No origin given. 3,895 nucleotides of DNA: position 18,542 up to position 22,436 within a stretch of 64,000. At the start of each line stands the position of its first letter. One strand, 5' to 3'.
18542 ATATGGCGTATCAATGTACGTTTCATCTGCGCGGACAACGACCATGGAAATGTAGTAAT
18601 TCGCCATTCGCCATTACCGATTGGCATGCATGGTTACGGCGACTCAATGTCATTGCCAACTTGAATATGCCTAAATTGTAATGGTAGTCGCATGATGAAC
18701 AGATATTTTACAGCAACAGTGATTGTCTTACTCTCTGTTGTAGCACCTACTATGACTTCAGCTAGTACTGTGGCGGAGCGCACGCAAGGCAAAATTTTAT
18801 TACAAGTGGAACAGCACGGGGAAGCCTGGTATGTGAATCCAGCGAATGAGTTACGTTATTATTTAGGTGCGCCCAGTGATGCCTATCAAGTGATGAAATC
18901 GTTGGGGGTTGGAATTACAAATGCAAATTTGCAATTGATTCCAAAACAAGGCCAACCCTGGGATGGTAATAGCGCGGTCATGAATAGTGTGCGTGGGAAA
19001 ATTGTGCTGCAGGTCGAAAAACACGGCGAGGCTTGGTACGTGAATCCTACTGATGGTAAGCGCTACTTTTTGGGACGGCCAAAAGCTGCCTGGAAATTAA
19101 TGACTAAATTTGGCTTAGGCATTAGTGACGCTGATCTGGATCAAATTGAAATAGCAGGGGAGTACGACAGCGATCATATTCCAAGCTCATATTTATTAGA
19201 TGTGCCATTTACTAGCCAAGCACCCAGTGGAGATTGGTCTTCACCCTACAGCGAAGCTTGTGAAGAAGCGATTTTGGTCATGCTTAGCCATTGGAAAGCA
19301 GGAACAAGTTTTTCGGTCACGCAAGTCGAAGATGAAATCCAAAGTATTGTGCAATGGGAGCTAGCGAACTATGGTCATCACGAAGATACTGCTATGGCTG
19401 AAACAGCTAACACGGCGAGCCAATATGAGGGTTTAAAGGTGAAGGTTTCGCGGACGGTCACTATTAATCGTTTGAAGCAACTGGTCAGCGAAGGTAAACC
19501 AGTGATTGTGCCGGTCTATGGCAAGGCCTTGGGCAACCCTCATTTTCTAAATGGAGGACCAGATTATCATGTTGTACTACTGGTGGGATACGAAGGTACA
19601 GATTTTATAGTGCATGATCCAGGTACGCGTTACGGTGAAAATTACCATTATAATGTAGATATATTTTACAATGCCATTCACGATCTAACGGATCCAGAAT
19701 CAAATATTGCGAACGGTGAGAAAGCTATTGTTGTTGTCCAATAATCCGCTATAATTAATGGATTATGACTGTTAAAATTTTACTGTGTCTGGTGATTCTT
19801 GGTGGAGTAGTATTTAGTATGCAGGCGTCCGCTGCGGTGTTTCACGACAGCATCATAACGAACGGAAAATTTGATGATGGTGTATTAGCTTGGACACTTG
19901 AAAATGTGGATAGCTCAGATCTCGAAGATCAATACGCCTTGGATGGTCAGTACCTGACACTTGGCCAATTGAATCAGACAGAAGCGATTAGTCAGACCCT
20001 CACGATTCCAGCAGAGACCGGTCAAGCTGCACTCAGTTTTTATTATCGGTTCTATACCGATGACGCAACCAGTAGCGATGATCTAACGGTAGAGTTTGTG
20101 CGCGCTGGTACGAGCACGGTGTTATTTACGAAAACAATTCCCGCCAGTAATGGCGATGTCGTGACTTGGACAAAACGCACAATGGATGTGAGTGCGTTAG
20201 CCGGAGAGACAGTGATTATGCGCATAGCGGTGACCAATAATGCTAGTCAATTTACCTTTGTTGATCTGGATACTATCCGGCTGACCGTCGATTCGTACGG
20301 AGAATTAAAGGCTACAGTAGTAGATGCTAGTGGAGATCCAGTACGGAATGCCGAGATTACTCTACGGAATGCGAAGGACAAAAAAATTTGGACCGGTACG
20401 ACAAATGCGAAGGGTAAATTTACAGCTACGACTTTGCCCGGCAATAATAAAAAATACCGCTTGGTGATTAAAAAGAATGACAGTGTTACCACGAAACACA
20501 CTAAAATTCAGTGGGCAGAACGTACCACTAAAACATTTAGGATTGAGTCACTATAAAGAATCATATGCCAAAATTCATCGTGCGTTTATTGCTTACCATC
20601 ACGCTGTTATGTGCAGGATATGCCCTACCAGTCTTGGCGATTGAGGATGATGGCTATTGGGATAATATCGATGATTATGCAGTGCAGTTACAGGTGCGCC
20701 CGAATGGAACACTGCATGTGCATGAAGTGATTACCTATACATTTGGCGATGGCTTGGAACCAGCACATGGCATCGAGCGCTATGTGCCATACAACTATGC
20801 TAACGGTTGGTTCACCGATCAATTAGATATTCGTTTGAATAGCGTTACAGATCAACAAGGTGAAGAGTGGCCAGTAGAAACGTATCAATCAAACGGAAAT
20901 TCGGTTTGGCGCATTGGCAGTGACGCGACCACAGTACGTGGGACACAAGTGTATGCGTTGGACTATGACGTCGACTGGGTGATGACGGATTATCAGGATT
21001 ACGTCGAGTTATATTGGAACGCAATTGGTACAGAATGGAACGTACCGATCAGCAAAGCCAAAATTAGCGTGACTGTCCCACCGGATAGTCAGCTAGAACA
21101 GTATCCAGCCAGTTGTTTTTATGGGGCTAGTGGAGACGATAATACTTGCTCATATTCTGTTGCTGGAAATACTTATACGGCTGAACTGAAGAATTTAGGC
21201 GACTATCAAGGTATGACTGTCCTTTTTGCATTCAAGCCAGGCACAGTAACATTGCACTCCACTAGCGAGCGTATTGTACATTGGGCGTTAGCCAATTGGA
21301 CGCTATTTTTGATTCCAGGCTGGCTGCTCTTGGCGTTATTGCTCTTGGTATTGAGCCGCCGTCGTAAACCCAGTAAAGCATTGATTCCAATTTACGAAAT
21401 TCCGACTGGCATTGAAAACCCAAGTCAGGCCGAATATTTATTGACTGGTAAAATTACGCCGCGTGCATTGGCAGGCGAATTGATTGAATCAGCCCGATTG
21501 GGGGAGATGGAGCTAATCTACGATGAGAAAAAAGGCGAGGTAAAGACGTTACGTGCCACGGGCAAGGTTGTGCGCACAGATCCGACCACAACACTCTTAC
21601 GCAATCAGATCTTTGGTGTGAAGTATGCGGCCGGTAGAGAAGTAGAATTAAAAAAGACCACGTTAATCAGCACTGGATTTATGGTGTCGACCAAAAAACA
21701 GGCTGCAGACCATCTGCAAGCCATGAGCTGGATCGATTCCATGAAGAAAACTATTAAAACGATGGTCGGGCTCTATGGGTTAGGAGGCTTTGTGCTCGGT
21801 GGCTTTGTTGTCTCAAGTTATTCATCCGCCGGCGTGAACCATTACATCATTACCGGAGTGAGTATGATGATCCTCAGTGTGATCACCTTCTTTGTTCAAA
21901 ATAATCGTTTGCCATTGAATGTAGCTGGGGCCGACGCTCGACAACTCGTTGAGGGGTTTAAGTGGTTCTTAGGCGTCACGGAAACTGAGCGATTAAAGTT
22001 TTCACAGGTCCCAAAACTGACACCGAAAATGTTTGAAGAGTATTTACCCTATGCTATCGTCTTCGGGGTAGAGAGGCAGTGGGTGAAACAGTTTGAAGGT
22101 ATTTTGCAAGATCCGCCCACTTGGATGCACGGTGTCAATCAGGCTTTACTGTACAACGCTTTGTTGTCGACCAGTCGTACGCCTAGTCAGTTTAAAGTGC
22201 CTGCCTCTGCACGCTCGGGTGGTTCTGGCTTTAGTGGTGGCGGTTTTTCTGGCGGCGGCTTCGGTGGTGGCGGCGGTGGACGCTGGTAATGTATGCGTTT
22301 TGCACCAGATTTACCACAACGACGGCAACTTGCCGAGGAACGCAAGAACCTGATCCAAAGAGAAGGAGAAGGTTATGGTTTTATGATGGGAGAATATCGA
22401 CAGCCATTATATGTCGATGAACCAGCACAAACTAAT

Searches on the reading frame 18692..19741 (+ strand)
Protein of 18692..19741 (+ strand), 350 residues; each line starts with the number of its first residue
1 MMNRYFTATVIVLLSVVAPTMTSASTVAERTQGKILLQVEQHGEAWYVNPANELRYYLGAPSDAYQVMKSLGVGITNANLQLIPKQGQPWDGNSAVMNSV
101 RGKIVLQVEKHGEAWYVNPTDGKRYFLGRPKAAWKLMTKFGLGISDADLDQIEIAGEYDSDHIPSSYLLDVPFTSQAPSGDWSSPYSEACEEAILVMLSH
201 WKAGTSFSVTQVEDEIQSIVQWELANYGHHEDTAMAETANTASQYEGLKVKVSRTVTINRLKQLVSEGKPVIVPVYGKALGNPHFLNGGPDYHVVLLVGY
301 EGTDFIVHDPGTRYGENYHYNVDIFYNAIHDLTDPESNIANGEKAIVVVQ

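Call 20: search_protein_families(library=pfam, proteins=[window:18692-19741:+], max_evalue=0.001)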
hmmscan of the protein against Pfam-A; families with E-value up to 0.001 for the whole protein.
window:18692-19741:+ (350 aa): 1 family
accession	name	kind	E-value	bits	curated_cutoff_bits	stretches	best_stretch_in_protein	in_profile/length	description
PF13529.12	Peptidase_C39_2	-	6.8e-13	49.8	24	1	169-310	1-142/143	Peptidase_C39 like family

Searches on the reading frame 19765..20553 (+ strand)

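Call 20: search_protein_families(library=pfam, proteins=[window:19765-20553:+], max_evalue=0.001)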
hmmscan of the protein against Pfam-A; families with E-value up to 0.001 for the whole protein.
window:19765-20553:+ (263 aa): 4 families
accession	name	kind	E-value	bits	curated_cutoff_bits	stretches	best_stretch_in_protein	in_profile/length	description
PF13620.12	CarboxypepD_reg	-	2e-11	44.5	32.3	1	181-259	2-78/82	Carboxypeptidase regulatory-like domain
PF11974.14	bMG3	-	8.9e-06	26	34.9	1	188-229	23-68/103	Bacterial alpha-2-macroglobulin MG3 domain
PF02369.22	Big_1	-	1.4e-05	25.5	34.9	1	180-237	20-80/93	Bacterial Ig-like domain (group 1)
PF17802.7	SpaA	-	0.00044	20.8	23.1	1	180-233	2-56/91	Prealbumin-like fold domain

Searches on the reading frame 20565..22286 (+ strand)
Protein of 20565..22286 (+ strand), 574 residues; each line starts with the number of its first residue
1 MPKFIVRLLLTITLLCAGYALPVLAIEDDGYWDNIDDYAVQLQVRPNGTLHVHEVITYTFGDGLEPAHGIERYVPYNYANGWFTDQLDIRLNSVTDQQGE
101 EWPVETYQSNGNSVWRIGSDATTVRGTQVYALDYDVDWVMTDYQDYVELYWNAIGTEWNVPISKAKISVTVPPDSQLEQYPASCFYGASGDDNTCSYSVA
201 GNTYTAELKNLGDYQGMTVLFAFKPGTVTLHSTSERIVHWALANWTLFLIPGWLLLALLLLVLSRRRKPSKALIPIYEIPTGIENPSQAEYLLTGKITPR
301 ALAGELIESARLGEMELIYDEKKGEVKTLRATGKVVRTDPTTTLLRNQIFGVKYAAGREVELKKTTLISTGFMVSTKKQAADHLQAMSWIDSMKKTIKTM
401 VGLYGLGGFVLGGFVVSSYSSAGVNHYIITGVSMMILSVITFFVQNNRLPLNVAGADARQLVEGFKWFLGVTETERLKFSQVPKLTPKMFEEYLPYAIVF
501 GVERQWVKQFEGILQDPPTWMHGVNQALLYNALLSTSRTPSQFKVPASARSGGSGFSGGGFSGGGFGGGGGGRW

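Call 20: search_protein_families(library=pfam, proteins=[window:20565-22286:+], max_evalue=0.001)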
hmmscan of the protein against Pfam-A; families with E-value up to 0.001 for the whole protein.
window:20565-22286:+ (574 aa): 2 families
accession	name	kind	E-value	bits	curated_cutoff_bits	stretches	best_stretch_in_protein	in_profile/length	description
PF09972.14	DUF2207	-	2.3e-28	100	24.4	1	35-223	2-172/172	Predicted membrane protein (DUF2207) N-terminal domain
PF20990.2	DUF2207_C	-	1.4e-23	84.4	33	1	276-510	3-247/247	Predicted membrane protein (DUF2207) C-terminal domain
